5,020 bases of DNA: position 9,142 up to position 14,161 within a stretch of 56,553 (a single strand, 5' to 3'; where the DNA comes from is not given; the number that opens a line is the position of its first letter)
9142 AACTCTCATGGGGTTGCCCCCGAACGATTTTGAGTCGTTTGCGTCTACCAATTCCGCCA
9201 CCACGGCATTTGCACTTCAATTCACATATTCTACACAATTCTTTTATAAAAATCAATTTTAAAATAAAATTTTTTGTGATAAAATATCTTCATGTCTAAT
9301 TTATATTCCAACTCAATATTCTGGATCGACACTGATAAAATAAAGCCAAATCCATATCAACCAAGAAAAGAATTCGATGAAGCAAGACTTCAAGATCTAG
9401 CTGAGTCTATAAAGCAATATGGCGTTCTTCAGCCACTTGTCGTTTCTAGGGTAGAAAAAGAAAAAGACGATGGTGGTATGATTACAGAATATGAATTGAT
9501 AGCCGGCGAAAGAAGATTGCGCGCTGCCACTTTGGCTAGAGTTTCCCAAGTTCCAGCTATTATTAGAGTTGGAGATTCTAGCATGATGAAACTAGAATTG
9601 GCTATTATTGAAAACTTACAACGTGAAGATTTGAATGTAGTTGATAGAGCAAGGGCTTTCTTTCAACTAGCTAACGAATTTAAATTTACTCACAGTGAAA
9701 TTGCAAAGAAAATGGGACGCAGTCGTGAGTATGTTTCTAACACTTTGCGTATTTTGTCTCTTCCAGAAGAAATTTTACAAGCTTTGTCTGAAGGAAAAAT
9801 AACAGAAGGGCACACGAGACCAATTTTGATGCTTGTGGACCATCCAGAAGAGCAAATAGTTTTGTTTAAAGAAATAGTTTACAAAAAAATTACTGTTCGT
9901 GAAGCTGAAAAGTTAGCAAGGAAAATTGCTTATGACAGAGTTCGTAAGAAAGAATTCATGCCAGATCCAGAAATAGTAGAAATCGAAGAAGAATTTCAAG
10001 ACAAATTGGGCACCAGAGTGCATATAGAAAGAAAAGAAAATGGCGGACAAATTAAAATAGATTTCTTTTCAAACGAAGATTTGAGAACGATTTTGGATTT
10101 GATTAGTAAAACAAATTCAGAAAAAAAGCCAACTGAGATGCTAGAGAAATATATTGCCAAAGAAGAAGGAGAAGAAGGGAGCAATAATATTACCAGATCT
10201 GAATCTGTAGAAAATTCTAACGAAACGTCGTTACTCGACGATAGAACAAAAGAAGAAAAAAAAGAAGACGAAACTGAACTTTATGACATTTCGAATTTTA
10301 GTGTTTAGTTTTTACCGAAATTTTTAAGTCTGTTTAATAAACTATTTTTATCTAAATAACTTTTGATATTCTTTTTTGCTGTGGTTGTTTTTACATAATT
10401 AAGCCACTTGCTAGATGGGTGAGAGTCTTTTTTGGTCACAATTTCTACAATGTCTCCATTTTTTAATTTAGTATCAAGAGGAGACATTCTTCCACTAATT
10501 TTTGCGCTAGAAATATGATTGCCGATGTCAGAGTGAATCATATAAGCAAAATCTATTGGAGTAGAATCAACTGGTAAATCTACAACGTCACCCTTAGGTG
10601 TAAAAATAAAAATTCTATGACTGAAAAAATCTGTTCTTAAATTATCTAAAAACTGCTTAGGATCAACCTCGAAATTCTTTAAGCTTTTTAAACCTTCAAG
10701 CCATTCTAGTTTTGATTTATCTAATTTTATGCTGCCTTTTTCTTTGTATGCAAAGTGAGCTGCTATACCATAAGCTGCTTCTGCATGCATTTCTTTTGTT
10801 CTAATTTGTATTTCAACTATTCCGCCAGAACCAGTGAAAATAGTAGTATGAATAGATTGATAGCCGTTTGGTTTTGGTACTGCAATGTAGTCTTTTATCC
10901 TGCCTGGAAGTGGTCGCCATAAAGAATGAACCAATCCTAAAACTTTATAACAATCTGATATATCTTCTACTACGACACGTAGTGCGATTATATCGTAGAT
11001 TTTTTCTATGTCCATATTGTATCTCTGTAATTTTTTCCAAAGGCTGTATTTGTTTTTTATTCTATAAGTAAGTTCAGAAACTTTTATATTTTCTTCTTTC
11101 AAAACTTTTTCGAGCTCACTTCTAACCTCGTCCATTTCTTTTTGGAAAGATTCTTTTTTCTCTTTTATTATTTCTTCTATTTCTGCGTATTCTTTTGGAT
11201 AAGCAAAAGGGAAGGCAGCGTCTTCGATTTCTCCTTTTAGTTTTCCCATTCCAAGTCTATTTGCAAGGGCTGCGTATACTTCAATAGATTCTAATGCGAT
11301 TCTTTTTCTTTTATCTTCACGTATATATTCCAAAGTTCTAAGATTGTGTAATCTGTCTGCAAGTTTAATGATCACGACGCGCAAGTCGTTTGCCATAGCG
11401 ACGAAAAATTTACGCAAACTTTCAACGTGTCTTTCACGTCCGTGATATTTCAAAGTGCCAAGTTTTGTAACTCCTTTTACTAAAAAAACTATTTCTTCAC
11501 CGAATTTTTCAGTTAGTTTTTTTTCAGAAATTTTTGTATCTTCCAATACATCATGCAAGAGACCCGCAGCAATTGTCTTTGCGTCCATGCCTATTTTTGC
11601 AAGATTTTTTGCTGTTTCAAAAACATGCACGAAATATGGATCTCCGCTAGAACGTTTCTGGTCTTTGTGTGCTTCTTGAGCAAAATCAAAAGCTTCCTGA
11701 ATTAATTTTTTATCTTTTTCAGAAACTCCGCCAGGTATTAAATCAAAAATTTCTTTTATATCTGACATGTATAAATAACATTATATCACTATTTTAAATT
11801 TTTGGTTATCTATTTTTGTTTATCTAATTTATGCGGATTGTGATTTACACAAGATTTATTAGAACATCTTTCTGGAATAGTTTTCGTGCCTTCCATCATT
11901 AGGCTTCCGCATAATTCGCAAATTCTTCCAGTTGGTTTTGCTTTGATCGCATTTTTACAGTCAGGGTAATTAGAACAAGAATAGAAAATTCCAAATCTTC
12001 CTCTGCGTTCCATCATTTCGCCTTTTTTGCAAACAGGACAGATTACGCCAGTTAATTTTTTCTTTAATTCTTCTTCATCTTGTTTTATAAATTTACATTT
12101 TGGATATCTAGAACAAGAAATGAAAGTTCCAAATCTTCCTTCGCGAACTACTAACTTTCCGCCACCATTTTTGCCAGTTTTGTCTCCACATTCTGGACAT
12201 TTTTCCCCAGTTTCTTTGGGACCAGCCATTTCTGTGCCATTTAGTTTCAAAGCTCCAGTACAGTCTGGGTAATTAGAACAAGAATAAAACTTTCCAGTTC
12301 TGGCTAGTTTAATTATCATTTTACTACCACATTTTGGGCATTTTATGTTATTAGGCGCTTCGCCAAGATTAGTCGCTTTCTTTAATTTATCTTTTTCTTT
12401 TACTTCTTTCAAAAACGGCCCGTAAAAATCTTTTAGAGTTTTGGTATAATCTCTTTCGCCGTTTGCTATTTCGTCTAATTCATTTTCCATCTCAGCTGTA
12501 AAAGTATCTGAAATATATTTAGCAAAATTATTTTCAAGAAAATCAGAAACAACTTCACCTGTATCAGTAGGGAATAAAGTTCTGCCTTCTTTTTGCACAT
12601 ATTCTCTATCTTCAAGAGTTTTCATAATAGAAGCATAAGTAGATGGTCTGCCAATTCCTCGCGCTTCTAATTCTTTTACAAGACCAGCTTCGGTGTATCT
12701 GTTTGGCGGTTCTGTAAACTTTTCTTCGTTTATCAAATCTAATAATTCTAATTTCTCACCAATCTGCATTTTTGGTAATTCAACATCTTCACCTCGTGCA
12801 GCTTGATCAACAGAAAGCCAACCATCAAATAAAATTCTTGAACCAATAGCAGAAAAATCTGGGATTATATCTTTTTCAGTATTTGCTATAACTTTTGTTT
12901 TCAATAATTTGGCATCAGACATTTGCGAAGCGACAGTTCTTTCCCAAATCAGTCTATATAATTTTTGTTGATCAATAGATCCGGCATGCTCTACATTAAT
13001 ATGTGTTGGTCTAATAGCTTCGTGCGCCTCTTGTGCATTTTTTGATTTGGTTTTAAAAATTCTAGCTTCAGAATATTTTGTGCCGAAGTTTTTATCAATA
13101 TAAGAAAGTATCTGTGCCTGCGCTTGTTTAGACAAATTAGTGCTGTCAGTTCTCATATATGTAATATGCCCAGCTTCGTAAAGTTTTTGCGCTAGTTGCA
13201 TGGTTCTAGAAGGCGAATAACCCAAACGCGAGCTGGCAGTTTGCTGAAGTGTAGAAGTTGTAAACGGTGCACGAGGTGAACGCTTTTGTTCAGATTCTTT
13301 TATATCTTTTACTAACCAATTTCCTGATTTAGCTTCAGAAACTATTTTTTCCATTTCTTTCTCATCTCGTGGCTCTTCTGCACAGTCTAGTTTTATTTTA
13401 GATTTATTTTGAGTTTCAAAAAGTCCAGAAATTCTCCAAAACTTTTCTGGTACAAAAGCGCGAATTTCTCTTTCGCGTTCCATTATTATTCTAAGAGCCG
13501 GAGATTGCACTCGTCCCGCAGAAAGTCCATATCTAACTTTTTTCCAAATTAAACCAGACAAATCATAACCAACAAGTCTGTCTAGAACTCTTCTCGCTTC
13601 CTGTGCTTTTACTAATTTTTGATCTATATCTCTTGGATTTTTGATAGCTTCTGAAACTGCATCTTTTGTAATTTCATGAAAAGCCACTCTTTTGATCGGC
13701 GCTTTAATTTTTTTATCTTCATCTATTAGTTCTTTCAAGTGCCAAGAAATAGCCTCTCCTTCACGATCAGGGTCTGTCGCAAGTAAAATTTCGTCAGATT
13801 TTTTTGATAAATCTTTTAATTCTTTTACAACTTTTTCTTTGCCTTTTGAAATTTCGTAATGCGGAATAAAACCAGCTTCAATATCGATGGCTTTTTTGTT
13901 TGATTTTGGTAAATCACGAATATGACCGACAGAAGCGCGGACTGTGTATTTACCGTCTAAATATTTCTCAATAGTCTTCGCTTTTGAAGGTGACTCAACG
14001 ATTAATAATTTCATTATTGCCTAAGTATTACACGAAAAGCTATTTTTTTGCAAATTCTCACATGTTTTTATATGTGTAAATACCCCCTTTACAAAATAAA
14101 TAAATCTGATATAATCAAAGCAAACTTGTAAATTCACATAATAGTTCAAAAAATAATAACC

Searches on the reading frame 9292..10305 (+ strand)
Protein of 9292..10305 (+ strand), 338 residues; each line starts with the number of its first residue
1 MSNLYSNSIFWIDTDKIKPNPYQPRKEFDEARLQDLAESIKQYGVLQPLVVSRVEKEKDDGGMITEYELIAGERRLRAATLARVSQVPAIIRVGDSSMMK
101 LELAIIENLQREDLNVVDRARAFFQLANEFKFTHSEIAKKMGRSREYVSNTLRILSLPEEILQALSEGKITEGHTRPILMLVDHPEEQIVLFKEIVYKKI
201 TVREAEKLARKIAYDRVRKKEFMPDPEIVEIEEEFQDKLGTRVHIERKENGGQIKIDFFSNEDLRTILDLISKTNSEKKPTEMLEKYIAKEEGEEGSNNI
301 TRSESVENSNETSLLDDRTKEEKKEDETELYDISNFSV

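Call 90: search_protein_families(library=pfam, proteins=[window:9292-10305:+], max_evalue=0.0001)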
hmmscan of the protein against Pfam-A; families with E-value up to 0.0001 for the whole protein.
window:9292-10305:+ (338 aa): 3 families
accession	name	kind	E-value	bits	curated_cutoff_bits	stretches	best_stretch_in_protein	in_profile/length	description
PF17762.8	HTH_ParB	-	1.6e-30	105.7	22.6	1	112-212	1-100/102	ParB HTH domain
PF02195.25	ParB_N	-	5.6e-27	94.1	26.3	1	11-110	5-95/95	ParB N-terminal domain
PF23552.2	ParB_C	-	8.3e-10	38.4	23.8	1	224-271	1-49/50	ParB dimerisation domain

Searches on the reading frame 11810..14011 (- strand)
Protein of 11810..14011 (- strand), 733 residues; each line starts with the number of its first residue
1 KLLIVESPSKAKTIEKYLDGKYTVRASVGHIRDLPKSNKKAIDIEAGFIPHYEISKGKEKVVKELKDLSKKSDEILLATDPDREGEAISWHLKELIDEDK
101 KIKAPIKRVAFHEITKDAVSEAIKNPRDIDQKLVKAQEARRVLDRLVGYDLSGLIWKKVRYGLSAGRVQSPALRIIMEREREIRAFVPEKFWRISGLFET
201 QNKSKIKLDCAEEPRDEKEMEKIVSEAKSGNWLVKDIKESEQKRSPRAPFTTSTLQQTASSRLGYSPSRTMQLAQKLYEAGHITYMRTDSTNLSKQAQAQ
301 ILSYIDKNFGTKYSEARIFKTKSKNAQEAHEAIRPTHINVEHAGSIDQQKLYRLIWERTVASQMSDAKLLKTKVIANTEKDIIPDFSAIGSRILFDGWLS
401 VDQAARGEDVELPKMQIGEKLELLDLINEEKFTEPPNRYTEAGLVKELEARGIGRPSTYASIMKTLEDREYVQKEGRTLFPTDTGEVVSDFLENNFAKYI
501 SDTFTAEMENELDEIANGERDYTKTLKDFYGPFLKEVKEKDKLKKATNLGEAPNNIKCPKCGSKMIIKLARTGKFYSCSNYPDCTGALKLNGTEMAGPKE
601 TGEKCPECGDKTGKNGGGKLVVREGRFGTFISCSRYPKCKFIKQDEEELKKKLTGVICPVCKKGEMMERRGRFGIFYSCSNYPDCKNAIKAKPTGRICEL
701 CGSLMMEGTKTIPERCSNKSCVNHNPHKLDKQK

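Call 90: search_protein_families(library=pfam, proteins=[window:11810-14011:-], max_evalue=0.0001)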
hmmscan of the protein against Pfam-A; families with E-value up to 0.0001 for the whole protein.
window:11810-14011:- (733 aa): 3 families
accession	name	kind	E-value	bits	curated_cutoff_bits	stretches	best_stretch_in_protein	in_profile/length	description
PF01131.25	Topoisom_bac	-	2.5e-126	422.5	35.1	1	129-526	2-410/411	DNA topoisomerase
PF01396.24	Zn_ribbon_Top1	-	1.2e-38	131.1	32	3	656-693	2-38/39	Topoisomerase DNA binding C4 zinc finger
PF01751.28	Toprim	-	1.5e-24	86.4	23.1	1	2-114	2-96/96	Toprim domain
